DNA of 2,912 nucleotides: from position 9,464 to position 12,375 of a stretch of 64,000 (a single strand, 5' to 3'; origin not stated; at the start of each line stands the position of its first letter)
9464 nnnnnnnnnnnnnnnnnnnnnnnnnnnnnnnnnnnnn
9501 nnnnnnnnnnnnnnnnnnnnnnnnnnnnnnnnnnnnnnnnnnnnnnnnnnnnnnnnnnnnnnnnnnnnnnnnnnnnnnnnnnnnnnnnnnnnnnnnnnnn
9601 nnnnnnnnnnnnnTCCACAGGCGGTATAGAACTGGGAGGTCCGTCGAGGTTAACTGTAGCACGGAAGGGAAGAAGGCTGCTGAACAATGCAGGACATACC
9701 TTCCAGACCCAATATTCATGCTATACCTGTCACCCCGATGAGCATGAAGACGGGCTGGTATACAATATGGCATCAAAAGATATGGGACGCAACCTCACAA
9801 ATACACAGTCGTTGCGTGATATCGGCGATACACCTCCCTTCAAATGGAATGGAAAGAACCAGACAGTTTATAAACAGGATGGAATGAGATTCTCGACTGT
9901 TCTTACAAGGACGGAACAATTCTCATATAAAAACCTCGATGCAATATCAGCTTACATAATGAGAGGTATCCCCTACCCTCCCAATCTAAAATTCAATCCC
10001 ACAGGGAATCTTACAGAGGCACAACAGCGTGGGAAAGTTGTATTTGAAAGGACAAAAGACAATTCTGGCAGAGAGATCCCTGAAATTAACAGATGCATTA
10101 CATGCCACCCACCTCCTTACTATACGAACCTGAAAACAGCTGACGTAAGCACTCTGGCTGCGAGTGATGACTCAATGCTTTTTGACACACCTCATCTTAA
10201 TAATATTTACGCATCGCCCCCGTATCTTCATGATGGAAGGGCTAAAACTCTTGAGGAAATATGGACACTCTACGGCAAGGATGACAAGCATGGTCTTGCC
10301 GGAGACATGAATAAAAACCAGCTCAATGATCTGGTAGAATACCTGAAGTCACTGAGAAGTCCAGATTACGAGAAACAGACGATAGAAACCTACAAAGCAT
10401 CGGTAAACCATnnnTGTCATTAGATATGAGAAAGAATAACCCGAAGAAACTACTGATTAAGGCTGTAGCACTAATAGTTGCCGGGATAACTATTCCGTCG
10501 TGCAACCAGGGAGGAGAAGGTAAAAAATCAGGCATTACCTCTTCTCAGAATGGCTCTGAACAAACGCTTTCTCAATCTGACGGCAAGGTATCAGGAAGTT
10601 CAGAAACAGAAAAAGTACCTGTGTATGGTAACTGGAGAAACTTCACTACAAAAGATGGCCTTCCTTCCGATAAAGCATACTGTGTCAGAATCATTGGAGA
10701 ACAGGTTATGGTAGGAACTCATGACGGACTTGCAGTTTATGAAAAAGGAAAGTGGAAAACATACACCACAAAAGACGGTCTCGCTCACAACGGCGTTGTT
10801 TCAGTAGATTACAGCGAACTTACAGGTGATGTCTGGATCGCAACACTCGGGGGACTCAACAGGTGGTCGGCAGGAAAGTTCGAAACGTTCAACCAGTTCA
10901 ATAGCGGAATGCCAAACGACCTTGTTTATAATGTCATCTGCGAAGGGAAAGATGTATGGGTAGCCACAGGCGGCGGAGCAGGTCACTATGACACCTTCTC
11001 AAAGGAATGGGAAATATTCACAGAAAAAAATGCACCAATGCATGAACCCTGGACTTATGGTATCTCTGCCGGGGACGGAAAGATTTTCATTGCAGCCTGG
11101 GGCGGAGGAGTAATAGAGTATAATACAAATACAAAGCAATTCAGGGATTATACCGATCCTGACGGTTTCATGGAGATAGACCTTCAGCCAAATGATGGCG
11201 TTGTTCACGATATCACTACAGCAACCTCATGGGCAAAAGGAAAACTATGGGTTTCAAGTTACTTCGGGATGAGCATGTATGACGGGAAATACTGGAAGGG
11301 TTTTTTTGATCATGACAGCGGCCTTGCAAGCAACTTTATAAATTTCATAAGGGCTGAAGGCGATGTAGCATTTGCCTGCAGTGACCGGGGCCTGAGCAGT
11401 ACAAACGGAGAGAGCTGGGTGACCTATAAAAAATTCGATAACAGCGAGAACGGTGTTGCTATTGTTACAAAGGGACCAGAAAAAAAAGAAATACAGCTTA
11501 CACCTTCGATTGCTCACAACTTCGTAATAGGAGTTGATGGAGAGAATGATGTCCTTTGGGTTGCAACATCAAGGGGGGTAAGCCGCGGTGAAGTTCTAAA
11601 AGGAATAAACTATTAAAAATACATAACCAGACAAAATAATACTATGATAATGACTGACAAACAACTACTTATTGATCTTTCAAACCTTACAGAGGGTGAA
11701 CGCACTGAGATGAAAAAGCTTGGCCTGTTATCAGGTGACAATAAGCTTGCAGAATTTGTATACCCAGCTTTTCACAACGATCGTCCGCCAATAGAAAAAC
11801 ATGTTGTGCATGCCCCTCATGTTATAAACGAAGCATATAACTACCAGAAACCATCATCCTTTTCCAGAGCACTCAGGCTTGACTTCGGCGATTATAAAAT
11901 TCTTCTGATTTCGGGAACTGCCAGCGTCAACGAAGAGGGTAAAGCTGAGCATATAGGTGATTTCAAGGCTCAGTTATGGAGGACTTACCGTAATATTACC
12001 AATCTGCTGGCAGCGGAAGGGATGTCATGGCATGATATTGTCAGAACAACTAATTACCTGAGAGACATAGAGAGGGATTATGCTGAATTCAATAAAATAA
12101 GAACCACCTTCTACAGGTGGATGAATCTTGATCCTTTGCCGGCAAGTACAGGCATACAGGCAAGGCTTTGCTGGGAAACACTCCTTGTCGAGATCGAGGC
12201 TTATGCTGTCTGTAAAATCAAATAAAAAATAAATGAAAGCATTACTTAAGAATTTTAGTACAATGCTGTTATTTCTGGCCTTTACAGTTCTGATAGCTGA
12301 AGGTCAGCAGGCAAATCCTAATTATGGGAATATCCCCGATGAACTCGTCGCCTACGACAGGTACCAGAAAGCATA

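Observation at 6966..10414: Adjacent haem/propeller pair with the domain logic of hydrazine synthase subunits in a non-anammox context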

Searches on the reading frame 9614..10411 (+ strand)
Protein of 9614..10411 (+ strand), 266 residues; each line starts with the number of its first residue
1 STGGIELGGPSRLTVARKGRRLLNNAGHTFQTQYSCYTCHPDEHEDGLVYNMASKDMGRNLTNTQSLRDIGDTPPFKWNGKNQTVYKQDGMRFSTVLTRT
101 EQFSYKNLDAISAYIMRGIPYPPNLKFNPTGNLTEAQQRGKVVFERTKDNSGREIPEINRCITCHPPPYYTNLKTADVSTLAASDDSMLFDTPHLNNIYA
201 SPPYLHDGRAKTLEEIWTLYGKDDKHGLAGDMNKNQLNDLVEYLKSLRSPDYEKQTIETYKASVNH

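Call 59: search_solved_structures(query=window:9614-10411:+, max_evalue=0.1, show_alignments=5)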
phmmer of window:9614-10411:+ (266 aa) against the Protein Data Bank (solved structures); distinct sequences matched with E-value up to 0.1: 7.
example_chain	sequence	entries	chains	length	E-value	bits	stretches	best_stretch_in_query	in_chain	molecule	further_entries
5c2v_C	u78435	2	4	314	1.7e-21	80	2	10-149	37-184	HYDRAZINE SYNTHASE GAMMA SUBUNIT | Hypothetical (Di heme) protein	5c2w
1iqc_A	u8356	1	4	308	3.9e-05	26.4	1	181-252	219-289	di-heme peroxidase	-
6e1c_A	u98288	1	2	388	0.00022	24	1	184-225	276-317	Di-heme enzyme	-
3o5c_A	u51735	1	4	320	0.0076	18.9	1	168-248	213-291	Cytochrome c551 peroxidase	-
6qkn_A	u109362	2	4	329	0.012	18.3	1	182-248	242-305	Cytochrome-c peroxidase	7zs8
6fu3_A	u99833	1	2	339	0.012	18.2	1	182-248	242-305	Protein CcpR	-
1nml_A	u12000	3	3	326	0.018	17.7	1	182-248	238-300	di-haem cytochrome c peroxidase | Cytochrome c peroxidase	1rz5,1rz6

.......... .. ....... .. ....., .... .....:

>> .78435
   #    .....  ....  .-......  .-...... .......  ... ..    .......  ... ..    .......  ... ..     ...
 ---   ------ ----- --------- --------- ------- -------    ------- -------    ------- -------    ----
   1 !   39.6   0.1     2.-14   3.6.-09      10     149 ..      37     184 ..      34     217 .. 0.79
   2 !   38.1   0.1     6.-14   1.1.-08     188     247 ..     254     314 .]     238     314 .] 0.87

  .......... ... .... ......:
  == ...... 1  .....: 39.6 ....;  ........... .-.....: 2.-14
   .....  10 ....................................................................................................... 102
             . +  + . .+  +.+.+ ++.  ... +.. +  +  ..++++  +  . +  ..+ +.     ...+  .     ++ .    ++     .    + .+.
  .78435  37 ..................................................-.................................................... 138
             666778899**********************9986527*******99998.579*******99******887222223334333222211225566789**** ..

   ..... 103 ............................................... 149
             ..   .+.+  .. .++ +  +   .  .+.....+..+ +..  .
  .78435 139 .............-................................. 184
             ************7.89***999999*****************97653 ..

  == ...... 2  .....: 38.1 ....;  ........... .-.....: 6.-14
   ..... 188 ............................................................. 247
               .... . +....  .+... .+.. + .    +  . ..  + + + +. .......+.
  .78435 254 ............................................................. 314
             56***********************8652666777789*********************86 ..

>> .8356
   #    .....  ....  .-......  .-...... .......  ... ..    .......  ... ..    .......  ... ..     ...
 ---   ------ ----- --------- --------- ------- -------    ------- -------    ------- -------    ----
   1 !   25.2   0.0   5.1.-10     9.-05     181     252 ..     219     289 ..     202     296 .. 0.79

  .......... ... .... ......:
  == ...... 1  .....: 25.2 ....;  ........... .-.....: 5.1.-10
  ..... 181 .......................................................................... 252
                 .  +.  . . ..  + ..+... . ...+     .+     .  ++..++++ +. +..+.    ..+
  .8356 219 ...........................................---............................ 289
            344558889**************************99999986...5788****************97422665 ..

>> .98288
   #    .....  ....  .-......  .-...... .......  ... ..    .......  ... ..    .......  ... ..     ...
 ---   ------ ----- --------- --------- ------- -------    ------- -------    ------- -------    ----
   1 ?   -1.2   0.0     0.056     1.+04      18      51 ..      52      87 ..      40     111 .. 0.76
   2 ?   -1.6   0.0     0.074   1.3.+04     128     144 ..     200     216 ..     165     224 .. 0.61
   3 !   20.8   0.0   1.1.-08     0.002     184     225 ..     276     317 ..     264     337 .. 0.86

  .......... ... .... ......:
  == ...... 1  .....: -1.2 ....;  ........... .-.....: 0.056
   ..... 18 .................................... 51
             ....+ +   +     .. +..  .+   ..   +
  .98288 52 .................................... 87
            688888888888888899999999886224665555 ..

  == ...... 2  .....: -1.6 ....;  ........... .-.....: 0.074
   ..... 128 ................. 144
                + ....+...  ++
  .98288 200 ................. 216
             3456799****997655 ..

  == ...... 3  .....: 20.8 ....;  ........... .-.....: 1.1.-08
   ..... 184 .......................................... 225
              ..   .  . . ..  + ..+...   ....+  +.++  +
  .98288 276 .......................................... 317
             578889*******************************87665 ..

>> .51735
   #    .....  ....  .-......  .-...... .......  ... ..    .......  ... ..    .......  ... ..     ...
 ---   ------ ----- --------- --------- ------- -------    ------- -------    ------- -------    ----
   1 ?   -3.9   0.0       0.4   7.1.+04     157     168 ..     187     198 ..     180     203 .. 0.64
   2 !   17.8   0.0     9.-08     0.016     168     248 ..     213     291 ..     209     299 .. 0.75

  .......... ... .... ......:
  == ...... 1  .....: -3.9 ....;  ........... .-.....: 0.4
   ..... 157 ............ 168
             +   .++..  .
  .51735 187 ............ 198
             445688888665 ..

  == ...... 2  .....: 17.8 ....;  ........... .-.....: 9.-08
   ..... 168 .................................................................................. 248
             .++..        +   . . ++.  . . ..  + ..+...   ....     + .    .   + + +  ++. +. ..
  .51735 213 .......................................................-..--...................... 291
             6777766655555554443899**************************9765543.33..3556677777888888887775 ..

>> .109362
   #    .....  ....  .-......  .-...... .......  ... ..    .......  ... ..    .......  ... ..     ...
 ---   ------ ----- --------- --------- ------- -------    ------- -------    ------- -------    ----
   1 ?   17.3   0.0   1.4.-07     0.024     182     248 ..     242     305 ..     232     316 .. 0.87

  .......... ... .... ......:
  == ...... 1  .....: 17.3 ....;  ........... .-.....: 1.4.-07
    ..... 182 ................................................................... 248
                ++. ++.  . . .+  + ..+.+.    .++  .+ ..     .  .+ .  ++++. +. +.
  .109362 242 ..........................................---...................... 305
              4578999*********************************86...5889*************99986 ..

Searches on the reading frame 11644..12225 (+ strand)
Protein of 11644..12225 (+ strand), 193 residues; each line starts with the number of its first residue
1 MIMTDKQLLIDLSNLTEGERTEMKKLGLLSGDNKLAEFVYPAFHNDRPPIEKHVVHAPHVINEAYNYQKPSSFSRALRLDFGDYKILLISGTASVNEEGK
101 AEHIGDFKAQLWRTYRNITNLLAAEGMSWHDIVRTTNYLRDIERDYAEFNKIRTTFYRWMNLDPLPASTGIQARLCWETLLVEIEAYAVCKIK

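Call 4: search_protein_families(library=pfam, proteins=[window:11644-12225:+], max_evalue=0.01)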
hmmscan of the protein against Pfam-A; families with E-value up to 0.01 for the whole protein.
window:11644-12225:+ (193 aa): 2 families
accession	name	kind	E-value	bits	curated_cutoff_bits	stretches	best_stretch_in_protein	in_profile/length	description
PF01042.26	Ribonuc_L-PSP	-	2e-16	60.5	27.3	1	85-190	19-121/121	Endoribonuclease L-PSP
PF21168.2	FkbO_Hyg5-like_N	-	0.0034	17.8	27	1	104-171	35-109/122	Chorismatase FkbO/Hyg5-like, N-terminal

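Call 55: search_protein_families(library=ncbifam, proteins=[window:11644-12225:+], max_evalue=0.00001)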
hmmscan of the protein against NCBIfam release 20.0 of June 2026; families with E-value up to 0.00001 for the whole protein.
window:11644-12225:+ (193 aa): 2 families
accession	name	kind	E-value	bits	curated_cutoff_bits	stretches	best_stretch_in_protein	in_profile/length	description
TIGR00004.1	TIGR00004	subfamily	2.3e-11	43.9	106.25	1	85-189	24-124/125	Rid family detoxifying hydrolase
TIGR03610.1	RutC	equivalog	6.4e-07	29.5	169.1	1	85-188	26-124/127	pyrimidine utilization protein C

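Call 60: search_solved_structures(query=window:11644-12222:+, max_evalue=0.01, show_alignments=1)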
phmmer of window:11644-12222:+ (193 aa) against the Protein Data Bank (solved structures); distinct sequences matched with E-value up to 0.01: 22.
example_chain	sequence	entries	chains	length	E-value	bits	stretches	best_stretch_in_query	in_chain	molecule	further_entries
2dyy_A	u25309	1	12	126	3.1e-07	33.4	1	82-188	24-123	UPF0076 protein PH0854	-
9bjy_B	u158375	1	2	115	7.5e-07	32.1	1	106-188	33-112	RidA family protein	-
9bjv_A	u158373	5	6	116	7.6e-07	32.1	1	106-188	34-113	RidA family protein PA5083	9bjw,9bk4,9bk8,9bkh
2cwj_A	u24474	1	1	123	7.8e-07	32.1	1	87-187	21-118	putative endonuclease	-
1j7h_A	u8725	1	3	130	4.7e-06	29.5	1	79-190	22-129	HYPOTHETICAL PROTEIN HI0719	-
1xrg_A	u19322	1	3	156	8.9e-06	28.6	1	88-189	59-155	Putative translation initiation inhibitor, yjgF family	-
3vcz_A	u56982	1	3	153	9.9e-06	28.5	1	80-190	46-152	Endoribonuclease L-PSP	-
1qu9_A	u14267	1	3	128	1.5e-05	27.9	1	81-189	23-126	YJGF PROTEIN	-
9bk1_A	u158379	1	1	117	3.1e-05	26.8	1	108-188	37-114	L-PSP family protein PSPTO_0102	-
1qd9_A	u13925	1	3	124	0.00053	22.8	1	98-190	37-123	PURINE REGULATORY PROTEIN YABJ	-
5y6u_A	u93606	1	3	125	0.00055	22.8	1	98-190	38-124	YabJ protein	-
3l7q_A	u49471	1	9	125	0.00083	22.2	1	88-187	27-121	Putative translation initiation inhibitor, aldR regulator-like protein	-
1pf5_A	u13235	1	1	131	0.00088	22.1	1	82-166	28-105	Hypothetical protein yjgH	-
2csl_A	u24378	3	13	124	0.0011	21.8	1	88-186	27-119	protein translation initiation inhibitor | translation initiation inhibitor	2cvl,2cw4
3lyb_A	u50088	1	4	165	0.0014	21.5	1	104-186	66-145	Putative endoribonuclease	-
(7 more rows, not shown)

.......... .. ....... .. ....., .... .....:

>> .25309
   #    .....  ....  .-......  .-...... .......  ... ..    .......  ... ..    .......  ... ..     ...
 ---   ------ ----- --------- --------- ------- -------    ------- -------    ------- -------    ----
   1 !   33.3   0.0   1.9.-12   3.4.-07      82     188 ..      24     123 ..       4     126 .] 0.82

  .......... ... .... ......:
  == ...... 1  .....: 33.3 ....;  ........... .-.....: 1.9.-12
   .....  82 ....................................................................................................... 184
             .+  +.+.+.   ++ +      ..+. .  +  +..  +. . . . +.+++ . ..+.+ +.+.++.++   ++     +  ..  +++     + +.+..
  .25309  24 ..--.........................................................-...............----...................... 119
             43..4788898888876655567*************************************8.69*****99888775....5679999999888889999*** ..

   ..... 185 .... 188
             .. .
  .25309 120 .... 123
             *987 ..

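Call 77: find_homologous_proteins(query=window:11644-12222:+, max_evalue=1e-10)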
Query window:11644-12222:+ (193 aa): 8000 proteins with E <= 1e-10 among 8000 candidates; the best 120 are listed.
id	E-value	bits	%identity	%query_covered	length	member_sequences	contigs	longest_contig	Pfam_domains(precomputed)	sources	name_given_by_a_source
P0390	5.0e-127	439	100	100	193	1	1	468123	PF01042.27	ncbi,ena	-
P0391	1.8e-118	411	94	99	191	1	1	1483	PF01042.27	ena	-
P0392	3.4e-118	410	94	99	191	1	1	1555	PF01042.27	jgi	-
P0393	4.7e-118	410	93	99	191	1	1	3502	PF01042.27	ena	-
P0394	3.2e-116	404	93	99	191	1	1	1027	PF01042.27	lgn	-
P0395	1.1e-115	402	92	99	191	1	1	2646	PF01042.27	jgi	jgi:enamine deaminase RidA (YjgF/YER057c/UK114 family)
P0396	1.9e-113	395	88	98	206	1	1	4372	PF01042.27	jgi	jgi:2-iminobutanoate/2-iminopropanoate deaminase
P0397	4.3e-113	393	89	99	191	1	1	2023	PF01042.27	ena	-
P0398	1.2e-111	389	88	98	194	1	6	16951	PF01042.27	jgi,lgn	jgi:2-iminobutanoate/2-iminopropanoate deaminase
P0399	3.9e-111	387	88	98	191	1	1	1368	PF01042.27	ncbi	-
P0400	5.2e-111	387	88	98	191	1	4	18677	PF01042.27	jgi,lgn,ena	jgi:enamine deaminase RidA (YjgF/YER057c/UK114 family)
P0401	5.4e-111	387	88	98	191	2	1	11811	PF01042.27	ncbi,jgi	ncbi:MAG: Rid family hydrolase [Bacteroidales bacterium]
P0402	6.1e-111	386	87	98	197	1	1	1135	PF01042.27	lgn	-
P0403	6.8e-111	386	86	99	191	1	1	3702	PF01042.27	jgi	-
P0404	8.3e-111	386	88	98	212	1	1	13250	PF01042.27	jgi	jgi:2-iminobutanoate/2-iminopropanoate deaminase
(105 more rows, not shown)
